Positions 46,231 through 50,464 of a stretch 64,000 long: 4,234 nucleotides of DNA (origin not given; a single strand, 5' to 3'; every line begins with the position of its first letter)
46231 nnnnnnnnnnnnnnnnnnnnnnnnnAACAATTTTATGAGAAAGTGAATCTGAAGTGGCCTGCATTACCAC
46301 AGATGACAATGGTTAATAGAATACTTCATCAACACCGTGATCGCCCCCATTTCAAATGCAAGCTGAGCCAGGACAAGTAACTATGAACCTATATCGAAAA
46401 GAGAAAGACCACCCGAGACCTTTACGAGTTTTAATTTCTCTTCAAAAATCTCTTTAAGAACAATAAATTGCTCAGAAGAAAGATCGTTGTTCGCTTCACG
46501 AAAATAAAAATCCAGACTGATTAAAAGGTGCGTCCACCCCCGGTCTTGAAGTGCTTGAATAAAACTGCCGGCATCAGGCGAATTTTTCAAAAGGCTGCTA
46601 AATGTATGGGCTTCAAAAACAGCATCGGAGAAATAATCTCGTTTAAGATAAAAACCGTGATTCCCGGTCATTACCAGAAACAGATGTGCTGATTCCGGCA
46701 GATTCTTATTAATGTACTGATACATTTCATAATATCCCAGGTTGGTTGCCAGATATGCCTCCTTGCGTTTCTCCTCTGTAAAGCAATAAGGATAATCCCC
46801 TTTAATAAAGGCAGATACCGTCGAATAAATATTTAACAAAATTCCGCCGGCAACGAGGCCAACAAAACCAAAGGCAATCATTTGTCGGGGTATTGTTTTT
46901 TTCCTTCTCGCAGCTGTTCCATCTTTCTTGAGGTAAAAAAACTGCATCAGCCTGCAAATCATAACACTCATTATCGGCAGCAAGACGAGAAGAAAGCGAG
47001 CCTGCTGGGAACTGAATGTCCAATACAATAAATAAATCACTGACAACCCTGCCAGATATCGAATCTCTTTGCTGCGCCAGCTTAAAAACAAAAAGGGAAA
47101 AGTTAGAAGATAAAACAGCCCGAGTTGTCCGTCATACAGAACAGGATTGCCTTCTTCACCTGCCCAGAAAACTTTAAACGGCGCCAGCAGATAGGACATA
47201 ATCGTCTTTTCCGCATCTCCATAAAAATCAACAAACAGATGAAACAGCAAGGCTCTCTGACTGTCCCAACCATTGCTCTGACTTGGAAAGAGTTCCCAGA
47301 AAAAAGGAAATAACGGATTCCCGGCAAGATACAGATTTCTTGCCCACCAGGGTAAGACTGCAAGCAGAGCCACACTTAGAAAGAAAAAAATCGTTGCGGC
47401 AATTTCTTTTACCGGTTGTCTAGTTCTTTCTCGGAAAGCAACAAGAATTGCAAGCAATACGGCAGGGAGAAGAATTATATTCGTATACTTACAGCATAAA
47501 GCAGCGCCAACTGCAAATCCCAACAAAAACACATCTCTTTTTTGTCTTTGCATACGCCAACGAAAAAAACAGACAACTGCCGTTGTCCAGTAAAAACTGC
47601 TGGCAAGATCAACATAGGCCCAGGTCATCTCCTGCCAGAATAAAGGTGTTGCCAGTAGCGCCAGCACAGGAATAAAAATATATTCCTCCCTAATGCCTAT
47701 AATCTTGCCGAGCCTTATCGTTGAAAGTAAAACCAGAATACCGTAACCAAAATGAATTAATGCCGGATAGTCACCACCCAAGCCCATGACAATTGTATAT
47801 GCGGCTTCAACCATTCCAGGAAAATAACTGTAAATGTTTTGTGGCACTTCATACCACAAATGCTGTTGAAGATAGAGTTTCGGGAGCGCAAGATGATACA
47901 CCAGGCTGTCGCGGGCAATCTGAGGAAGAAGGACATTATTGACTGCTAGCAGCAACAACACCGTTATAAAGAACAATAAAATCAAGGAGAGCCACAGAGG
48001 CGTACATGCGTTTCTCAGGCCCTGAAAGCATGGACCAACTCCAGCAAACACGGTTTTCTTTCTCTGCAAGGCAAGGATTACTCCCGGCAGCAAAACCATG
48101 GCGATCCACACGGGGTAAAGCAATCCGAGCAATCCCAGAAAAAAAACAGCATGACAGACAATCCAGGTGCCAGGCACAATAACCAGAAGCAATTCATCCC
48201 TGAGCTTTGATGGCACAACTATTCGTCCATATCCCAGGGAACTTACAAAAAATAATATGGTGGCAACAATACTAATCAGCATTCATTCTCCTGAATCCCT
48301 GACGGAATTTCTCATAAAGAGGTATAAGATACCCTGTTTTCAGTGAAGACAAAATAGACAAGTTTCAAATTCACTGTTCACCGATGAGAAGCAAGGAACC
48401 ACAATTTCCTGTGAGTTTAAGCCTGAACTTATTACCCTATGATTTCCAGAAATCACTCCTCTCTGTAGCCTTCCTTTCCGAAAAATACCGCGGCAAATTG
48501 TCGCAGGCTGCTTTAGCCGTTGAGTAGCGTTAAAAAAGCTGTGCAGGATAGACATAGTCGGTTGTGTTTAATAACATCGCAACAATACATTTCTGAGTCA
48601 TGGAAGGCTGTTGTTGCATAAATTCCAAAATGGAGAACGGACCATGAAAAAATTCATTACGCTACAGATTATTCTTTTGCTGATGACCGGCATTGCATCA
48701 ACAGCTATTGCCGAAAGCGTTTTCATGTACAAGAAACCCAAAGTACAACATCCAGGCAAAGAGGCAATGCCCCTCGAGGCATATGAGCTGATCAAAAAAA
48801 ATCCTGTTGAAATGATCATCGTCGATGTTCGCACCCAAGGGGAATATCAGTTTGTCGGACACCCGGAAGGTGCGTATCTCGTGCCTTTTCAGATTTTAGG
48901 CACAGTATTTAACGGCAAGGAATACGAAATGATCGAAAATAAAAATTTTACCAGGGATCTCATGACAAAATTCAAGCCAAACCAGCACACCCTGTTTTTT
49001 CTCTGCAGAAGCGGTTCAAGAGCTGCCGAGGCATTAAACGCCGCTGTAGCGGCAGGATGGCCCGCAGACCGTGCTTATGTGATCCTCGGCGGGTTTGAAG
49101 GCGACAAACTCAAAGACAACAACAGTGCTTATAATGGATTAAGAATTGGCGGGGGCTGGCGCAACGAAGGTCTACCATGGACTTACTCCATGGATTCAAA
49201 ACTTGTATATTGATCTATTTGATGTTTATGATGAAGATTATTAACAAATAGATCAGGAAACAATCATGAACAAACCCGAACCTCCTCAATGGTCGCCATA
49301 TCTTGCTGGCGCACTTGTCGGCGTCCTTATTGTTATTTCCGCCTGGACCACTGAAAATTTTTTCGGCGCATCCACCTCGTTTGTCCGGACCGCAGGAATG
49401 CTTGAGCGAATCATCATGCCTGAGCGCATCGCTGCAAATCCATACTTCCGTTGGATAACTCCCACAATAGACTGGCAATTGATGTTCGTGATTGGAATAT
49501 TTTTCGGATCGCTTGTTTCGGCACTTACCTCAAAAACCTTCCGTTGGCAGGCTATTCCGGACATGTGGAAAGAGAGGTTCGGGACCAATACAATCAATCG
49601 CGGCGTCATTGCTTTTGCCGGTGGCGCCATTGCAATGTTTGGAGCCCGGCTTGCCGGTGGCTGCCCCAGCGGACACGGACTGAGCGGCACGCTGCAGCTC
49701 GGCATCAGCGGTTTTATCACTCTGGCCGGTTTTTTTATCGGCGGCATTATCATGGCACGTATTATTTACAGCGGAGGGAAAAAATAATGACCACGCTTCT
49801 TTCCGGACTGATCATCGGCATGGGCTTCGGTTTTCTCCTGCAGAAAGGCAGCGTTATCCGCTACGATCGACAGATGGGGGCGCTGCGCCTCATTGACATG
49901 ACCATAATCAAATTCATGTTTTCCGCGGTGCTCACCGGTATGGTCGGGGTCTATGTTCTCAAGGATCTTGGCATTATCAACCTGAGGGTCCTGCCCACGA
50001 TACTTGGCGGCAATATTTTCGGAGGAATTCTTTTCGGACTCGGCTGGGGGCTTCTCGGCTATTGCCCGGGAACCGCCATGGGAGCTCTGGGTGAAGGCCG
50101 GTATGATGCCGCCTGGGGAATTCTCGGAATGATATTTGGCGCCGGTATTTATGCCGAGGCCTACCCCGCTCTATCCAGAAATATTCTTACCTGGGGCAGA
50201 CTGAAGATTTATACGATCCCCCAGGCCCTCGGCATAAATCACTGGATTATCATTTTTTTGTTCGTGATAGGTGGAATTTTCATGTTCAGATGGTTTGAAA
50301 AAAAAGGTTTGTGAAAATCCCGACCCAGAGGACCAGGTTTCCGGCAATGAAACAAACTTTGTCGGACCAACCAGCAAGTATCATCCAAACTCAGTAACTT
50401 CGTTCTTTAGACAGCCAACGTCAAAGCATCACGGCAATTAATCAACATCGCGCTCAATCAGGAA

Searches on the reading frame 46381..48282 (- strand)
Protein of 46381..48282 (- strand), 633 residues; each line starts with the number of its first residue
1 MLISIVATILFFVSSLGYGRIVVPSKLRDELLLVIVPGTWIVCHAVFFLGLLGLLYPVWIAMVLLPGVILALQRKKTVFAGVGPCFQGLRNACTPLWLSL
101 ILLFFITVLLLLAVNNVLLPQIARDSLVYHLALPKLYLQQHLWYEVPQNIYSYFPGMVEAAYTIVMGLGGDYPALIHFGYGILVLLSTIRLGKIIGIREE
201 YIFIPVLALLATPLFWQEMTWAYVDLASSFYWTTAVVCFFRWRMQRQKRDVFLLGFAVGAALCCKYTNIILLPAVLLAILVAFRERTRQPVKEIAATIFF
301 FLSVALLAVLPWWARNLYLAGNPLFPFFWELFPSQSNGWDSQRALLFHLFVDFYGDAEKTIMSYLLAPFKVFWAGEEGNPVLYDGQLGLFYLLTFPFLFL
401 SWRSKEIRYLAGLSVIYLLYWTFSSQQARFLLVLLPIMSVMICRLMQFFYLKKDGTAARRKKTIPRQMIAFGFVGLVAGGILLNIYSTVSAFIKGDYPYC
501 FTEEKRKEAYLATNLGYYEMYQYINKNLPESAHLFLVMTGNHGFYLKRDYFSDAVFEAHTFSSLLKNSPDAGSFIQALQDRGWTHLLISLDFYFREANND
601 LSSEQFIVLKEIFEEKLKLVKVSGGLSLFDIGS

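Call 57: search_protein_families(library=pfam, proteins=[window:46381-48282:-], max_evalue=0.00001)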
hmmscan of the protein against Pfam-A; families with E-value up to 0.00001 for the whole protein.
window:46381-48282:- (633 aa): 1 family
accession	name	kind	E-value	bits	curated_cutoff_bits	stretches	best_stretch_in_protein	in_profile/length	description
PF13231.12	PMT_2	-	5.3e-07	30.4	26.1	1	163-303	11-154/160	Dolichyl-phosphate-mannose-protein mannosyltransferase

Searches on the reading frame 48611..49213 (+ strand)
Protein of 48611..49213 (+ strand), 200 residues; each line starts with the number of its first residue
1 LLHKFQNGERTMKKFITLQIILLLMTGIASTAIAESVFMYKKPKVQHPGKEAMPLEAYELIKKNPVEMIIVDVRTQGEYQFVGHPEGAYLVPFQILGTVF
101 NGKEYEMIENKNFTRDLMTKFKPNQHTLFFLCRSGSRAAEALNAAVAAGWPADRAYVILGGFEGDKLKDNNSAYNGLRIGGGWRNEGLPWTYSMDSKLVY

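Call 57: search_protein_families(library=pfam, proteins=[window:48611-49213:+], max_evalue=0.00001)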
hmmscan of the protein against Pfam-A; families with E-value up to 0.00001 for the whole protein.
window:48611-49213:+ (200 aa): 1 family
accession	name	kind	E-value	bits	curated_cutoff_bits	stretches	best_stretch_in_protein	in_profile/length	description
PF00581.25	Rhodanese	-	5.5e-11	43.2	22.2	1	56-164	4-98/102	Rhodanese-like domain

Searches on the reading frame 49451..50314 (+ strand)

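Call 57: search_protein_families(library=pfam, proteins=[window:49451-50314:+], max_evalue=0.00001)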
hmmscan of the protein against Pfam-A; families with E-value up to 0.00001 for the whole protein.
window:49451-50314:+ (287 aa): 1 family
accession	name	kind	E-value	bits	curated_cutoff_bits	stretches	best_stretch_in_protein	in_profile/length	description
PF04143.19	Sulf_transp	-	4.8e-13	49.8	27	1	150-280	19-149/310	Sulphur transport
